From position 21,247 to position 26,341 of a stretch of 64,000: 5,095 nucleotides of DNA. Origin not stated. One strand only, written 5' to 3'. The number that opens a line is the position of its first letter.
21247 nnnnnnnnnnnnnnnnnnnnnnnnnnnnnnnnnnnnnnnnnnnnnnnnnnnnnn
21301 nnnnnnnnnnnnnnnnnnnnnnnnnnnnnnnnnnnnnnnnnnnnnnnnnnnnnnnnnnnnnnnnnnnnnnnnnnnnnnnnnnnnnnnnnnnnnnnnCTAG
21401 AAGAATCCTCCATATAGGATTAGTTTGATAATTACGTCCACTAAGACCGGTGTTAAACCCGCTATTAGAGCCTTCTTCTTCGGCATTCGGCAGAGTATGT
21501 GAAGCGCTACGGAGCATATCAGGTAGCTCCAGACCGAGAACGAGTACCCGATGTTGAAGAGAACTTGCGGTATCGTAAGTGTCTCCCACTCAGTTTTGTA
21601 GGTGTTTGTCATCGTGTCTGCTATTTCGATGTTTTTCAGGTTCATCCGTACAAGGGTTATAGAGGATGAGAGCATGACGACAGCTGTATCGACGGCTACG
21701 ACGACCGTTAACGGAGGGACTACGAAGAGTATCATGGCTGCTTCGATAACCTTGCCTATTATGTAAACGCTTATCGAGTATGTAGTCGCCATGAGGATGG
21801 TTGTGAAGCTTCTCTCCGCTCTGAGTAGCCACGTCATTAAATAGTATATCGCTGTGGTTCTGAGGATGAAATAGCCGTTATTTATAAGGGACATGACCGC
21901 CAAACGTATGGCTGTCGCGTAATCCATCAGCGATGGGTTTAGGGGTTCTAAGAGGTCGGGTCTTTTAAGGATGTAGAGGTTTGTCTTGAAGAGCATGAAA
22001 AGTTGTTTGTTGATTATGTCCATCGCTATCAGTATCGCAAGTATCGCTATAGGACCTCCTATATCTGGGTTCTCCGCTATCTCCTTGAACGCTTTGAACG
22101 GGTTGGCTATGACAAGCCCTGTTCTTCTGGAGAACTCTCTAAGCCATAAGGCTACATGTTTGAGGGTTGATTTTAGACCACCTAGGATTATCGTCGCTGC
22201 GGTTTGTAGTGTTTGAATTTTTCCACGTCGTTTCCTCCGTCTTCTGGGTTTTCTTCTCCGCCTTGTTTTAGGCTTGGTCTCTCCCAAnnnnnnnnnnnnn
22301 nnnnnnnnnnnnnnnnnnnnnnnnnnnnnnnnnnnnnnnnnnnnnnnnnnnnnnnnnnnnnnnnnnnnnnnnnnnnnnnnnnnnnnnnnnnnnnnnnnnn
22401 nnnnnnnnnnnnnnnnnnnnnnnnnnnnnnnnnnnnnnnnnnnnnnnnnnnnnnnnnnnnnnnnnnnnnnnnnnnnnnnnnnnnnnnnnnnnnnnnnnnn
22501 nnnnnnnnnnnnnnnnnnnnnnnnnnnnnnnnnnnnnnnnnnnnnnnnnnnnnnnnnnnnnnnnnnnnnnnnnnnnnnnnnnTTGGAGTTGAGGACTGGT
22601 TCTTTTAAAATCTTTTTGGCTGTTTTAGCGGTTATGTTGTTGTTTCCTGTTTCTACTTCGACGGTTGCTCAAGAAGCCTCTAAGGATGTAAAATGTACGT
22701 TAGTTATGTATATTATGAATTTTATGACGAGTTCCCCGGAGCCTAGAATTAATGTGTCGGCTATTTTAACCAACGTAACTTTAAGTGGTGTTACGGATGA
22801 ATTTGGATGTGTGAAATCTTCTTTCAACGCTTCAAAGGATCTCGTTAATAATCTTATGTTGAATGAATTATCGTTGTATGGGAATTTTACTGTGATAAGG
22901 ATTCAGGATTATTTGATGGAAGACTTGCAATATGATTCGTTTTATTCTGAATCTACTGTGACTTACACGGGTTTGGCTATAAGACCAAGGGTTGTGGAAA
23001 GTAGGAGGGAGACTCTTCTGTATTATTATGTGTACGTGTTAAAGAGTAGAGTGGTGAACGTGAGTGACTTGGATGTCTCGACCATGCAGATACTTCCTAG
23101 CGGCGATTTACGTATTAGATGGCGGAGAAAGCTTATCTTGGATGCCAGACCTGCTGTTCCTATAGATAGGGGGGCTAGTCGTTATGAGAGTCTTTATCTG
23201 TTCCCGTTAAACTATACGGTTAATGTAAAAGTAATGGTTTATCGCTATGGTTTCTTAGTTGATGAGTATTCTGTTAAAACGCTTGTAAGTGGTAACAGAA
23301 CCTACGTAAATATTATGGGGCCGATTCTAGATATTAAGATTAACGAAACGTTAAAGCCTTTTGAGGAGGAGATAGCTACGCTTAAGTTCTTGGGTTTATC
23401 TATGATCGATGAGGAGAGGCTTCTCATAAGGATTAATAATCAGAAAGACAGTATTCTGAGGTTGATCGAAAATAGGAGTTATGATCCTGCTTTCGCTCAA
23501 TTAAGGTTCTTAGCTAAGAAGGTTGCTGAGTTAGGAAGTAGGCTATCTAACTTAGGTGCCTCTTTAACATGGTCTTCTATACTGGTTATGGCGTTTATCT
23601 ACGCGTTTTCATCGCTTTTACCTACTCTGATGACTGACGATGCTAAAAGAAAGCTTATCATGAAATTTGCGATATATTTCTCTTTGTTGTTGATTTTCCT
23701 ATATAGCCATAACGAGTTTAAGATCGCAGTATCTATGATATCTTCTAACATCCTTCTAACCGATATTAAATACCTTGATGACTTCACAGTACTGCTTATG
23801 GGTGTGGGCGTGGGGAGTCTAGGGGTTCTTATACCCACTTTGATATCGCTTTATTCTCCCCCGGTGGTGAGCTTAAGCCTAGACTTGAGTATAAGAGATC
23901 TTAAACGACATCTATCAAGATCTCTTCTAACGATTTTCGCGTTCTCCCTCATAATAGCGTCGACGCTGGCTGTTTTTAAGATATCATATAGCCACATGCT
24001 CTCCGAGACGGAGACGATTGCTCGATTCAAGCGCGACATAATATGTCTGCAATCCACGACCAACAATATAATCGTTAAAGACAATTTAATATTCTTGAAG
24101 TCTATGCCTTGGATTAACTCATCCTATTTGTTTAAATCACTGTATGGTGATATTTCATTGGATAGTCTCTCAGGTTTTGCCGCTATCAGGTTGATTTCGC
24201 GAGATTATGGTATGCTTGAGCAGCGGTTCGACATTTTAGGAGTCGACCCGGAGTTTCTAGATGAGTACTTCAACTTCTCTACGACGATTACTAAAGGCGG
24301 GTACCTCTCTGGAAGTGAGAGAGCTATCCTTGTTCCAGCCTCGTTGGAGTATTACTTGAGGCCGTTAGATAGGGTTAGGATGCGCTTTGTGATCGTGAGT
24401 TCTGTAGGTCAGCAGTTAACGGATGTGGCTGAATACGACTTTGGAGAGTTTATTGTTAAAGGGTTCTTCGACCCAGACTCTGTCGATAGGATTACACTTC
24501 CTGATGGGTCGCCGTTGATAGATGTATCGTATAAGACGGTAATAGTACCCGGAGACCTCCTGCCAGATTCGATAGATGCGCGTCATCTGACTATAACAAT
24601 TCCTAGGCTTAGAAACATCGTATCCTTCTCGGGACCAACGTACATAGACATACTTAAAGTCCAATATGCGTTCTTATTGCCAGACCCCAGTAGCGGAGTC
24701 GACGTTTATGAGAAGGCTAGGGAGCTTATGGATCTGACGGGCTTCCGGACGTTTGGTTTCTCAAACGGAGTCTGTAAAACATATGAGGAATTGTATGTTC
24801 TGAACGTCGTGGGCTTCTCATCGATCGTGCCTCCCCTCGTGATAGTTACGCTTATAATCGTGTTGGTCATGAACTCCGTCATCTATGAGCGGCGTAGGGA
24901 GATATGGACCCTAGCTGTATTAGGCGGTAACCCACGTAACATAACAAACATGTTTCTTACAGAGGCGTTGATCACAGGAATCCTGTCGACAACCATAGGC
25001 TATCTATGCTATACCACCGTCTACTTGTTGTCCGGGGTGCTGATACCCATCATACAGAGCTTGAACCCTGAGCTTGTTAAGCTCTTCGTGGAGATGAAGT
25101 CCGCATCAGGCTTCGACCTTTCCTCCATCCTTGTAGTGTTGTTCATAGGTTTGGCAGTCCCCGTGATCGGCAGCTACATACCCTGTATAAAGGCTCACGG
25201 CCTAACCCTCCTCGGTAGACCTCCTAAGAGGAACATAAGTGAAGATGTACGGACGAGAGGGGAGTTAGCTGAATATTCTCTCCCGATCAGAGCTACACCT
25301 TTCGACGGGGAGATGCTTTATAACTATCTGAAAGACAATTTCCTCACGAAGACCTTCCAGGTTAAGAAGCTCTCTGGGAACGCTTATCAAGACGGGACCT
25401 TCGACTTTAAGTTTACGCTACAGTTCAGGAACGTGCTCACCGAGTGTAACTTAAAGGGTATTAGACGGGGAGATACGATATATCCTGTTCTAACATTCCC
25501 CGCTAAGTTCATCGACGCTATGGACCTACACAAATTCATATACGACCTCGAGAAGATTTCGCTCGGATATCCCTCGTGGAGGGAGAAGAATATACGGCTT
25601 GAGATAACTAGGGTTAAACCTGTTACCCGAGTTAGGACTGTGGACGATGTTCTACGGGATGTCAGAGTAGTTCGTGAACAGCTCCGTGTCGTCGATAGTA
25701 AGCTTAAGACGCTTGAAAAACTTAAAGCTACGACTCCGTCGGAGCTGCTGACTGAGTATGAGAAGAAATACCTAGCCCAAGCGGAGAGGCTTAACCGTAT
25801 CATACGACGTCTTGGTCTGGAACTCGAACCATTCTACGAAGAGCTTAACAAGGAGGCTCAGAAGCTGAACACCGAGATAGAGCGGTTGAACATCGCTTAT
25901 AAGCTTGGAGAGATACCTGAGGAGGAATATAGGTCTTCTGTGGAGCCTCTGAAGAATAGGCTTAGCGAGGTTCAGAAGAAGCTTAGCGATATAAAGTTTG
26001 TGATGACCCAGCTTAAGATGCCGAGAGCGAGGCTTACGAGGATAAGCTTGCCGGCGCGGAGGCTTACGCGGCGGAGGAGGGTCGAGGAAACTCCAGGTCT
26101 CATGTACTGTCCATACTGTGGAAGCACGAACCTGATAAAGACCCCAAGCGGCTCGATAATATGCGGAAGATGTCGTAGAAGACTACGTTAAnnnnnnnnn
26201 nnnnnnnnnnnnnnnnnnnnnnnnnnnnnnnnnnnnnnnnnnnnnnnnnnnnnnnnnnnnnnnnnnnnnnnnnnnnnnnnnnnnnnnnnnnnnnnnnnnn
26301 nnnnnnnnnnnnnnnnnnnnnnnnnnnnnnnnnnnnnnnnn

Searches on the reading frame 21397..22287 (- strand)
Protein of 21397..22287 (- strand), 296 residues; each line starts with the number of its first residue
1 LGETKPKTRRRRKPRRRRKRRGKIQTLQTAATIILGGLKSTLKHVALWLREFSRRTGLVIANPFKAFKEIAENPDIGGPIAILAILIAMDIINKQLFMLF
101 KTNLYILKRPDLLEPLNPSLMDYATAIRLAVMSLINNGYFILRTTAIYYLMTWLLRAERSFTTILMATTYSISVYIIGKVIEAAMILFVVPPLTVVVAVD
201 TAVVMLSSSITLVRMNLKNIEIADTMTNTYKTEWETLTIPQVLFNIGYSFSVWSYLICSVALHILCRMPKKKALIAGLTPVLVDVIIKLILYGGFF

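Call 47: search_protein_families(library=pfam, proteins=[window:21397-22287:-], max_evalue=0.001)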
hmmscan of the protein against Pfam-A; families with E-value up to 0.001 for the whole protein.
window:21397-22287:- (296 aa): 1 family
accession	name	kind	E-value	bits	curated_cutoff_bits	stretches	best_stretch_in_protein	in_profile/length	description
PF04893.22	Yip1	-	9.4e-12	45.6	28.6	1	59-288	3-169/173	Yip1 domain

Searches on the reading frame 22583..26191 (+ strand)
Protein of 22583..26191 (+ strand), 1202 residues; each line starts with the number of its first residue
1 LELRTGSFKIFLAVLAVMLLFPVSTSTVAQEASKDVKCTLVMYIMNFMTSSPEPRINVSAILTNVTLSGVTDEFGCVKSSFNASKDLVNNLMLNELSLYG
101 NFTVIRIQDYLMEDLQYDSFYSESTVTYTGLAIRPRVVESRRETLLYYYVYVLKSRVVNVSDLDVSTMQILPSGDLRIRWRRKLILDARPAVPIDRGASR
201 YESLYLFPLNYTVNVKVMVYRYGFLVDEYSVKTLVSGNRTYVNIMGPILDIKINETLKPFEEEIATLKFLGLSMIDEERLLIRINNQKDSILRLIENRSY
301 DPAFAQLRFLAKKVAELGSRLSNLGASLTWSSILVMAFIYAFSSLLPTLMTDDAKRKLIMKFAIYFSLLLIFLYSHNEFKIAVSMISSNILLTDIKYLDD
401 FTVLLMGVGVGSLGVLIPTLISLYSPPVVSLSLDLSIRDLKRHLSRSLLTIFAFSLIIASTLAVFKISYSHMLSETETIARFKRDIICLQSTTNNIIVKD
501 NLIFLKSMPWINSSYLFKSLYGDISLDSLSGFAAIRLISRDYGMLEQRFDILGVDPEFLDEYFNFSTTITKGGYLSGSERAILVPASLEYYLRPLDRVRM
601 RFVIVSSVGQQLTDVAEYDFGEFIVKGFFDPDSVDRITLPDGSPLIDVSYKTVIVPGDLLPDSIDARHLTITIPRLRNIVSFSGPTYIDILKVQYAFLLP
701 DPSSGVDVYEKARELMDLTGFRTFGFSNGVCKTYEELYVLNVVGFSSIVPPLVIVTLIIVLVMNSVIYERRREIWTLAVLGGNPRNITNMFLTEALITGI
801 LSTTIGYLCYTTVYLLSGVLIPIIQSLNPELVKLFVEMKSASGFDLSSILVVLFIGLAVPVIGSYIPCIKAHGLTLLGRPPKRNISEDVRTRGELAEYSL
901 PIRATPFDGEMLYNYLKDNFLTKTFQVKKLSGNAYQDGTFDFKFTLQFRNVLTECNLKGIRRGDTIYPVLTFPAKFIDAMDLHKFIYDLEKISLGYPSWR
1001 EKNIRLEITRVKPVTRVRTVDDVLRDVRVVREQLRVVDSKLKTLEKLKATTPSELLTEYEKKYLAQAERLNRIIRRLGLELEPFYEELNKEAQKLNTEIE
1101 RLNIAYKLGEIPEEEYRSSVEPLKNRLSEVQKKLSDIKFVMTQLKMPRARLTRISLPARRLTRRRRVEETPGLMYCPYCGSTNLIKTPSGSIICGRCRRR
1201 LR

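Call 47: search_protein_families(library=pfam, proteins=[window:22583-26191:+], max_evalue=0.001)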
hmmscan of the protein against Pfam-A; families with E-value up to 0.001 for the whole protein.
window:22583-26191:+ (1202 aa): 2 families
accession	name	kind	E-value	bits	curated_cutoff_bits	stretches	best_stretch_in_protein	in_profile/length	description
PF02687.27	FtsX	-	8.9e-10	39.1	25.5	1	752-871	8-115/120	FtsX-like permease C-terminal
PF18822.6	CdvA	-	2.5e-05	24.7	30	1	1042-1145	4-109/123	CdvA-like coiled-coil domain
